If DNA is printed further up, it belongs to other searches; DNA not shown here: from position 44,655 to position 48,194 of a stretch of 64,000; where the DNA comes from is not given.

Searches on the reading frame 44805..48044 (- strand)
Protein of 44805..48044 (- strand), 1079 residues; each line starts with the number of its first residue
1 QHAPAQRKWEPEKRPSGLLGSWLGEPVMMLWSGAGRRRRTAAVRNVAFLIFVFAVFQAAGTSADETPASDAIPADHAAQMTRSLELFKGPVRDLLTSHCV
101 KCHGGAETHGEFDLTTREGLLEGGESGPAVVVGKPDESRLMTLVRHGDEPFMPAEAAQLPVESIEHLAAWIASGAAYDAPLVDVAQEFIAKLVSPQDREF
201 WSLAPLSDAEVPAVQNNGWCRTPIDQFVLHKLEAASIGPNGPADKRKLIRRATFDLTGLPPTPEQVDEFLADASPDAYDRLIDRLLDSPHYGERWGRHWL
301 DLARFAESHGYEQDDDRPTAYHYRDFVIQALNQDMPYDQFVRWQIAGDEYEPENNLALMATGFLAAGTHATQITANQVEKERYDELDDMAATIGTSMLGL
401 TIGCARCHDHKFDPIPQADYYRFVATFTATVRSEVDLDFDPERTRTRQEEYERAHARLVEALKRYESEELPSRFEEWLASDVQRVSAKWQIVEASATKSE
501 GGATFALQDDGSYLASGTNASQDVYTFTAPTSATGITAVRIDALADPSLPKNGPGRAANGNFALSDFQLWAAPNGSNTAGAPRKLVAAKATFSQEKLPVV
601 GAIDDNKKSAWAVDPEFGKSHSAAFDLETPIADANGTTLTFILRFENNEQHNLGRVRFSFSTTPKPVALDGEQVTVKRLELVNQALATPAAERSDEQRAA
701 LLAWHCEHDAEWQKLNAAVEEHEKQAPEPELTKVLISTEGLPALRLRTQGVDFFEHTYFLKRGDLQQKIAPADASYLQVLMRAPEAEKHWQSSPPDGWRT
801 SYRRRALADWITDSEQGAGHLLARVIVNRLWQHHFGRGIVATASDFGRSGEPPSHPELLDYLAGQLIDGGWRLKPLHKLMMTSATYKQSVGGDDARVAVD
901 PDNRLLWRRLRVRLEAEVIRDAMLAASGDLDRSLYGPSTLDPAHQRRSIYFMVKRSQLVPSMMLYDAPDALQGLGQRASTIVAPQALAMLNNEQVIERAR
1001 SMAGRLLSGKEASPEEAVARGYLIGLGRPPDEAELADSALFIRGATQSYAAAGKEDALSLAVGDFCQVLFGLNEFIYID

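Call 46: search_protein_families(library=pfam, max_evalue=0.00001, proteins=[window:44805-48044:-])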
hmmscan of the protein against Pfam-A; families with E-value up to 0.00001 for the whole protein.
window:44805-48044:- (1079 aa): 4 families
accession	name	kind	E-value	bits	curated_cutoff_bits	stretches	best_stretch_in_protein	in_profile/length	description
PF07583.16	PSCyt2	-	5.9e-86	288.2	29.8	1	223-430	1-207/209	Protein of unknown function (DUF1549)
PF07587.16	PSD1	-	4.4e-78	262.5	28.5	1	803-1038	1-240/244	Protein of unknown function (DUF1553)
PF07635.16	PSCyt1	-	4.4e-13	50.1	22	1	99-153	1-56/59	Planctomycete cytochrome C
PF13442.11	Cytochrome_CBB3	-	3.2e-06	27.8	27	0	93-171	8-68/68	Cytochrome C oxidase, cbb3-type, subunit III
